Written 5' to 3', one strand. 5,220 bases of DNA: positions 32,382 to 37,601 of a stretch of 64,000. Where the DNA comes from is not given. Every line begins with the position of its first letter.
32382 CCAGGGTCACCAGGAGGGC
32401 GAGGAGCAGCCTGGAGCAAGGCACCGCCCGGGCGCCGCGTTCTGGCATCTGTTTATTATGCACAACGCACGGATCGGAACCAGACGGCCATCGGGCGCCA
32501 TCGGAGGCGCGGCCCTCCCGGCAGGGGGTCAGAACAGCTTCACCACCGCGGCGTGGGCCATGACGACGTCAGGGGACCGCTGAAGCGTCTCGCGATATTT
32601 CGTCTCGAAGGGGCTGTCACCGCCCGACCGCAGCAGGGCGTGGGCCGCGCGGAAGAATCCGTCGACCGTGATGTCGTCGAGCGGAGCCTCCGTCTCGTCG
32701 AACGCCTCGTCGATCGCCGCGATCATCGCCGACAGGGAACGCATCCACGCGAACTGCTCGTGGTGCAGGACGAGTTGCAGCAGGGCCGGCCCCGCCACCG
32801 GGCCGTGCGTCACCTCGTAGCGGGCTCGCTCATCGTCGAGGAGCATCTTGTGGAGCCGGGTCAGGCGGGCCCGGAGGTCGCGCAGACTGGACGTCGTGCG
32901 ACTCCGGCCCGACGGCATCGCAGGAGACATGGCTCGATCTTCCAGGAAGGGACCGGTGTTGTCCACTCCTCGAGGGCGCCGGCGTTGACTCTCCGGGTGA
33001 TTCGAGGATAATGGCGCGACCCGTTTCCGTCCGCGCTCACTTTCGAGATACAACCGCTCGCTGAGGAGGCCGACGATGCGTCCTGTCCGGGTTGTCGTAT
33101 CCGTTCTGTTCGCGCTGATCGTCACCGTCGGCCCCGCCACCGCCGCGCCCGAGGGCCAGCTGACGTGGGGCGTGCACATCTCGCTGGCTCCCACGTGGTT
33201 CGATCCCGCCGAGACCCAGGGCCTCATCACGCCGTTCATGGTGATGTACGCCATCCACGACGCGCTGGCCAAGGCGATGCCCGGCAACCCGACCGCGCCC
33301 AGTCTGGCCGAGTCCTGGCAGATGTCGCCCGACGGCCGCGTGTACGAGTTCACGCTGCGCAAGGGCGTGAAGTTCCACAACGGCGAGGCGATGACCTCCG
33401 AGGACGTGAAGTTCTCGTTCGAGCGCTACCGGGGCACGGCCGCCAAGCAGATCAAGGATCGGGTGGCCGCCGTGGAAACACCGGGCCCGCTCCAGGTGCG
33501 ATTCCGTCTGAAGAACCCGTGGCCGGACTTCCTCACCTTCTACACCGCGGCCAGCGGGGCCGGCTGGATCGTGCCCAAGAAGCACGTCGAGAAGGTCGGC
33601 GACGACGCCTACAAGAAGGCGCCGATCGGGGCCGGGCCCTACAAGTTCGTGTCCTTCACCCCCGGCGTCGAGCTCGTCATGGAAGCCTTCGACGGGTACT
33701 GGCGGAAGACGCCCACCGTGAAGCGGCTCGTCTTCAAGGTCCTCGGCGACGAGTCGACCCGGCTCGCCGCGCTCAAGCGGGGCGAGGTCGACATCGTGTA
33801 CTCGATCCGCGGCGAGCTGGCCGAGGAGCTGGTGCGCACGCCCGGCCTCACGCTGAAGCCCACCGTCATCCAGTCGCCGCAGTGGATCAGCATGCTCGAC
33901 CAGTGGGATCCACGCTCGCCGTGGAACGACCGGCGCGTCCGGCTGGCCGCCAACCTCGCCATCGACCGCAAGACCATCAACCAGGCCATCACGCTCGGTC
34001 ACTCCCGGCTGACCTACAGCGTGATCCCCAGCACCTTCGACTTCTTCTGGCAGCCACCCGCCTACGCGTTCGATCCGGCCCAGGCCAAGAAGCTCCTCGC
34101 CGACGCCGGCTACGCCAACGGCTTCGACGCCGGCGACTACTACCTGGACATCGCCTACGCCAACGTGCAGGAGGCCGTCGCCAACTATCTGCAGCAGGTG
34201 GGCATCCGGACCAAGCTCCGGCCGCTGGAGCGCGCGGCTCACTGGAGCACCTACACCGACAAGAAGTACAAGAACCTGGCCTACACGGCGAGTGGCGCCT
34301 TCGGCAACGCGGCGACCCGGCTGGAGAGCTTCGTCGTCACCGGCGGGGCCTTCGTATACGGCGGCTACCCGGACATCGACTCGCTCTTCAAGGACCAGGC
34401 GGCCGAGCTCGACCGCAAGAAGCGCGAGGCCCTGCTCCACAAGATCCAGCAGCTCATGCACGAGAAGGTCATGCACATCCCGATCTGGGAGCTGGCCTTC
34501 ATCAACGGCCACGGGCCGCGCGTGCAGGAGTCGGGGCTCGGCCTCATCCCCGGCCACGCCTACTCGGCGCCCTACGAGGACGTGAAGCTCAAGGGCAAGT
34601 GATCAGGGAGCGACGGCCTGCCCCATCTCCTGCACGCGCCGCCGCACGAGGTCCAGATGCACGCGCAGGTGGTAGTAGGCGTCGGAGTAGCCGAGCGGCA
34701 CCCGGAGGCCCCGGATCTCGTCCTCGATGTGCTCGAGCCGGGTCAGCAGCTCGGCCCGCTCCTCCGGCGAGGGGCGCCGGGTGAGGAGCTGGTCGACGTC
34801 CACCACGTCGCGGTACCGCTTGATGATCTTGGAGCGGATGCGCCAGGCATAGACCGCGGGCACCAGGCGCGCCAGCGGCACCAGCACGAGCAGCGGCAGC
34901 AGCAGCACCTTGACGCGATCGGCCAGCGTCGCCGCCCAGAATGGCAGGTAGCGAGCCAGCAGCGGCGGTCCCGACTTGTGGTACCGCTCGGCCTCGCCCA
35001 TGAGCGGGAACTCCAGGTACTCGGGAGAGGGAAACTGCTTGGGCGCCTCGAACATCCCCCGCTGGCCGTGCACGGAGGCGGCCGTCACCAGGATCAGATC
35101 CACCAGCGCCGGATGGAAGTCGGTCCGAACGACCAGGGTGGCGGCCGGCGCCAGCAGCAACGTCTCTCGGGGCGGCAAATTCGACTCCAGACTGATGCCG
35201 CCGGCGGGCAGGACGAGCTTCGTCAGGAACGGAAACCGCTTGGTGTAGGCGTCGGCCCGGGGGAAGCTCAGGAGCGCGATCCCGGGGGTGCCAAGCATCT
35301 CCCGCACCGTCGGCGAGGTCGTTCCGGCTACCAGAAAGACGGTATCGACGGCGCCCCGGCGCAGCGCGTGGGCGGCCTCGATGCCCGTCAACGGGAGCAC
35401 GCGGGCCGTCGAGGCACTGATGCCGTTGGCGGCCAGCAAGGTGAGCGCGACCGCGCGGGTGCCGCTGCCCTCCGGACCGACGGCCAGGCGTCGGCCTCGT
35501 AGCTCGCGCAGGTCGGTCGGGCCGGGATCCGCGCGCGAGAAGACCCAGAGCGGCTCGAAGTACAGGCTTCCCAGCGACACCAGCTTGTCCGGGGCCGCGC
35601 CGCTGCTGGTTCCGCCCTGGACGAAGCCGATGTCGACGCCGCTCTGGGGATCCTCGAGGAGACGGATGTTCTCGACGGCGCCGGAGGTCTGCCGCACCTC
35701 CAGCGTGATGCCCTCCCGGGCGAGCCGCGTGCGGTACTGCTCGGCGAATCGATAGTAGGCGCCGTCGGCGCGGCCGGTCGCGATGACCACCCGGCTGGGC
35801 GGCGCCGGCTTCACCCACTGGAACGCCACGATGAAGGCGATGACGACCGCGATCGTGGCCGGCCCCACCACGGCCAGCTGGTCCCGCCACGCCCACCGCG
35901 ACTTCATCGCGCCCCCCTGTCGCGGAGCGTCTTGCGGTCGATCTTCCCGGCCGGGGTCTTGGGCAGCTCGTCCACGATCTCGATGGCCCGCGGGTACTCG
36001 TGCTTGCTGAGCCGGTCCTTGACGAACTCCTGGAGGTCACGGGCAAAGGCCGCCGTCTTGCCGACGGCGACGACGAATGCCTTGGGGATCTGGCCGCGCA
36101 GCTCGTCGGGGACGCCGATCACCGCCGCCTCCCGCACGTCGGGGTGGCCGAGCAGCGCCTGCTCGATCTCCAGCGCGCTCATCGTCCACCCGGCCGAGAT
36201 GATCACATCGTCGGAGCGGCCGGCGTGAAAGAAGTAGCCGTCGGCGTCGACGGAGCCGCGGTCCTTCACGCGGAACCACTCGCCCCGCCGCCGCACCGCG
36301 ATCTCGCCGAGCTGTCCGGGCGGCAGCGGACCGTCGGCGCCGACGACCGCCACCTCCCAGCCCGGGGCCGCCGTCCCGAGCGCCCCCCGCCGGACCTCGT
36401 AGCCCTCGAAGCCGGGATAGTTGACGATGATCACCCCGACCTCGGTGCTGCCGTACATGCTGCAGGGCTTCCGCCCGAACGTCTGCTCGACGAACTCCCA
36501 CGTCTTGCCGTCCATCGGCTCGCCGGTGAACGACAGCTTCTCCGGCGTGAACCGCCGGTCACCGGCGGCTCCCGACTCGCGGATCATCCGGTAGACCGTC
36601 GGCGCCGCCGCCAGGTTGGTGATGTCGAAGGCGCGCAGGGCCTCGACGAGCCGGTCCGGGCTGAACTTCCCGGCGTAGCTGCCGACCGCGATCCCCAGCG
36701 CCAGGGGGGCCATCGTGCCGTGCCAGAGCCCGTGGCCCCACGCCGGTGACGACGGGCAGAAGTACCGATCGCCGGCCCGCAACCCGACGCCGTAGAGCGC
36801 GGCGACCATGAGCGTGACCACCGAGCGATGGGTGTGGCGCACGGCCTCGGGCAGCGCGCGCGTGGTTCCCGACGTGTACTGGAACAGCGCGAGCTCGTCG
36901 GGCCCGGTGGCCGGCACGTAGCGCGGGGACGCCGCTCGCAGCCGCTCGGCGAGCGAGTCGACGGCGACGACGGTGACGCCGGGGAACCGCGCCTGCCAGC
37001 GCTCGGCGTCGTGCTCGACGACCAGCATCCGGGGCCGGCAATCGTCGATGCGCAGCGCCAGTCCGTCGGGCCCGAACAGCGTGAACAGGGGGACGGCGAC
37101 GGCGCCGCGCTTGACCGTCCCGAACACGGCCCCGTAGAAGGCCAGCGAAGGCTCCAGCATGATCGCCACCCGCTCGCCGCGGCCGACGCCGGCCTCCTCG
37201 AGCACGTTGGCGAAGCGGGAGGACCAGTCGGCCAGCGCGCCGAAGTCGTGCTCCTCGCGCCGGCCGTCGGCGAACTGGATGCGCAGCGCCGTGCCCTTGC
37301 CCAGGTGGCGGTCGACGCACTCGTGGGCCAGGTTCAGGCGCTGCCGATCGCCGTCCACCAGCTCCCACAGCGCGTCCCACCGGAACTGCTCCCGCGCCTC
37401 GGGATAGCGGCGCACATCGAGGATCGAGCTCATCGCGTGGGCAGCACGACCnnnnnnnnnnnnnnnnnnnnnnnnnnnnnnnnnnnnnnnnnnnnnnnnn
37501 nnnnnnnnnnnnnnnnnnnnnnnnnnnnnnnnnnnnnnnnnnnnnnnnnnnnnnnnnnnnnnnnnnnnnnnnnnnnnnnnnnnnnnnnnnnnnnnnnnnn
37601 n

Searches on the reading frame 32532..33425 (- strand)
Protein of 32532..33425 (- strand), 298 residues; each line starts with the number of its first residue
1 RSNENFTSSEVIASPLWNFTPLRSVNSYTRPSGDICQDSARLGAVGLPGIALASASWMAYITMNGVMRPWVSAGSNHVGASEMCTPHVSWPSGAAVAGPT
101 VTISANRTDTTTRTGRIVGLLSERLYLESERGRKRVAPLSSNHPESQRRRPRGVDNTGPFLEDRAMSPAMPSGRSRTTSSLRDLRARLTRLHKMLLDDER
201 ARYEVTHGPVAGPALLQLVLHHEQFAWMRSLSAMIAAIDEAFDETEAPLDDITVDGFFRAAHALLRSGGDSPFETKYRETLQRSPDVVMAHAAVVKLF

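Call 14: search_protein_families(library=pfam, proteins=[window:32532-33425:-], max_evalue=0.001)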
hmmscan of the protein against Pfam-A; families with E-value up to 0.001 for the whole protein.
window:32532-33425:- (298 aa): 0 families

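Call 44: search_protein_families(library=ncbifam, proteins=[window:32532-33425:-], max_evalue=0.00001)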
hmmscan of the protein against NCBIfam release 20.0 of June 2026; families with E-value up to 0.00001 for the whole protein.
window:32532-33425:- (298 aa): 0 families

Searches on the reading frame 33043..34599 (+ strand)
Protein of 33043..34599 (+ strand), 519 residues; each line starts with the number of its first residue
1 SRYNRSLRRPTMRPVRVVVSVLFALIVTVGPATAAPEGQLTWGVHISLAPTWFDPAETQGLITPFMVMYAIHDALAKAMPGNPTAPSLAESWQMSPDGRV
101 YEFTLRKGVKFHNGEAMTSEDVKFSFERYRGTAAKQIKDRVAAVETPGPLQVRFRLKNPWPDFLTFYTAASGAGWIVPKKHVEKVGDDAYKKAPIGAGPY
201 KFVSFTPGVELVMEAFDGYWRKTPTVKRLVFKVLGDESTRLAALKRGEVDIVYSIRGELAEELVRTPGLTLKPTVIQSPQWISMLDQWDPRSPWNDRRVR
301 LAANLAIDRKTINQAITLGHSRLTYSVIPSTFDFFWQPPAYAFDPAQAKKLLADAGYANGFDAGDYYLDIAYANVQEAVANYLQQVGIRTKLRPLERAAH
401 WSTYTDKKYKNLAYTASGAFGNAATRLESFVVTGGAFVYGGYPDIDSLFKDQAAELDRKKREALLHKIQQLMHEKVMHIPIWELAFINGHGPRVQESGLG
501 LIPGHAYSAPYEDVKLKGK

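Call 14: search_protein_families(library=pfam, proteins=[window:33043-34599:+], max_evalue=0.001)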
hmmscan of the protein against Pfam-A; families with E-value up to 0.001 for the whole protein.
window:33043-34599:+ (519 aa): 1 family
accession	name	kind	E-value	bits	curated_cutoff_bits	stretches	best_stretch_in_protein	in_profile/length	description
PF00496.27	SBP_bac_5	-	6.3e-78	262.9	32.4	1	86-431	4-361/368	Bacterial extracellular solute-binding proteins, family 5 Middle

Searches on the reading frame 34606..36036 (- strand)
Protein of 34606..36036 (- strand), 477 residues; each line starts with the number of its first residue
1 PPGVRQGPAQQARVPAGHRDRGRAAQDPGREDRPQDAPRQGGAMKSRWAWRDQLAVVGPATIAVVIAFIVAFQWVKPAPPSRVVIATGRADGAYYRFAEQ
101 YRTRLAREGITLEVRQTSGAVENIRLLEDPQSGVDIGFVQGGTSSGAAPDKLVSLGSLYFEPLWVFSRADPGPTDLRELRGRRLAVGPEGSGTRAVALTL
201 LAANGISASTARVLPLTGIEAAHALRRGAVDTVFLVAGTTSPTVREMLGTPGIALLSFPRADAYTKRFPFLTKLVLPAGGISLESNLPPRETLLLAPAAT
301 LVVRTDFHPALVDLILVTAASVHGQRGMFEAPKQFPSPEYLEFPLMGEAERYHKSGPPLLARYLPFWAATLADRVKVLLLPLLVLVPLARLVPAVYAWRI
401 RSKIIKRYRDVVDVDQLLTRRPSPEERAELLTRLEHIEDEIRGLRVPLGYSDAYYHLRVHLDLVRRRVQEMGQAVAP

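Call 14: search_protein_families(library=pfam, proteins=[window:34606-36036:-], max_evalue=0.001)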
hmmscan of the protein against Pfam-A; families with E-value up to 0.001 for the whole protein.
window:34606-36036:- (477 aa): 2 families
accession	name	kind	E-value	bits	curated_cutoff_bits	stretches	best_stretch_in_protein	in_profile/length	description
PF16868.10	NMT1_3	-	8e-21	75.3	27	1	85-282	1-215/289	NMT1-like family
PF09084.16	NMT1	-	9.7e-08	32.6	20.5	1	106-237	17-148/216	NMT1/THI5 like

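Call 44: search_protein_families(library=ncbifam, proteins=[window:34606-36036:-], max_evalue=0.00001)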
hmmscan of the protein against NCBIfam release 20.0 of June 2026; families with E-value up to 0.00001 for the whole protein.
window:34606-36036:- (477 aa): 1 family
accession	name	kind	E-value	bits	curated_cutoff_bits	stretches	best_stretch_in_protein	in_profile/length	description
TIGR02122.1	TRAP_TAXI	subfamily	3.6e-27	95.1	84.35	1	61-312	9-271/320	TAXI family TRAP transporter solute-binding subunit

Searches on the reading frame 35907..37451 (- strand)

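Call 14: search_protein_families(library=pfam, proteins=[window:35907-37451:-], max_evalue=0.001)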
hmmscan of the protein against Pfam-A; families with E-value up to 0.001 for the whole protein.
window:35907-37451:- (515 aa): 2 families
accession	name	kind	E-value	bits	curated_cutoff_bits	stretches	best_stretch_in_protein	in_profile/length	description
PF00501.34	AMP-binding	-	4e-58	197.5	29.9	1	63-389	17-377/384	AMP-binding enzyme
PF13193.12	AMP-binding_C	-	5.2e-24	85.4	24.5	1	428-503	1-76/76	AMP-binding enzyme C-terminal domain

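Call 44: search_protein_families(library=ncbifam, proteins=[window:35907-37451:-], max_evalue=0.00001)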
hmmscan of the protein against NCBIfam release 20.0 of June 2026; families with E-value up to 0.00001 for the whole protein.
window:35907-37451:- (515 aa): 100 families (the best 25 are shown)
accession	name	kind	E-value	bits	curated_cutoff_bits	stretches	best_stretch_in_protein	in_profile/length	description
NF003313.0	PRK04319.1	equivalog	3.4e-88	296.3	729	2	10-388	13-413/574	acetate--CoA ligase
NF004837.0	PRK06187.1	subfamily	4e-76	256.3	476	1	44-512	12-521/531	long-chain-fatty-acid--CoA ligase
NF047394.1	AcylCoAsynMbcS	equivalog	1.2e-72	245.2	850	2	388-512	392-519/525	acyl-CoA synthetase MbcS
TIGR02262.1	benz_CoA_lig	subfamily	2.4e-61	208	375.25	2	389-511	382-507/508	benzoate-CoA ligase family protein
TIGR02188.1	Ac_CoA_lig_AcsA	equivalog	9.8e-55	185.9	724.95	3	395-511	483-603/629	acetate--CoA ligase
NF001208.0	PRK00174.1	subfamily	2.8e-53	181.2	657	3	393-511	497-618/649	acetate--CoA ligase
NF004511.1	PRK05852.1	equivalog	2.6e-48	164.9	650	1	65-512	24-503/505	FadD7 family fatty acid--CoA ligase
NF007815.0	PRK10524.1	equivalog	1.9e-47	162.2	955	2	188-510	236-600/629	propionate--CoA ligase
NF005858.0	PRK07787.1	subfamily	7.1e-46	156.6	575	2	388-510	348-469/471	acyl-CoA synthetase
NF053567.1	HBDA_AROS1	equivalog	2.6e-44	151.5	1000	1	38-511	11-517/523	3-hydroxybenzoate--CoA ligase HbdA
TIGR02316.1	propion_prpE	equivalog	5.8e-44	150.7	827.4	3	397-510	478-599/628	propionate--CoA ligase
NF006182.0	PRK08316.1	subfamily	8.2e-44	149.9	663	1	66-512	35-516/523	fatty acyl-CoA synthetase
NF005801.1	PRK07656.1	equivalog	3.2e-43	148.1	657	1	68-510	27-500/500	FadD3 family acyl-CoA ligase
NF005702.0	PRK07514.1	subfamily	3.7e-43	147.6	558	1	55-512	19-499/506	malonyl-CoA synthase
NF004808.0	PRK06155.1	equivalog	2.3e-42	145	722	2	392-514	401-523/542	ATP-dependent acyl-CoA ligase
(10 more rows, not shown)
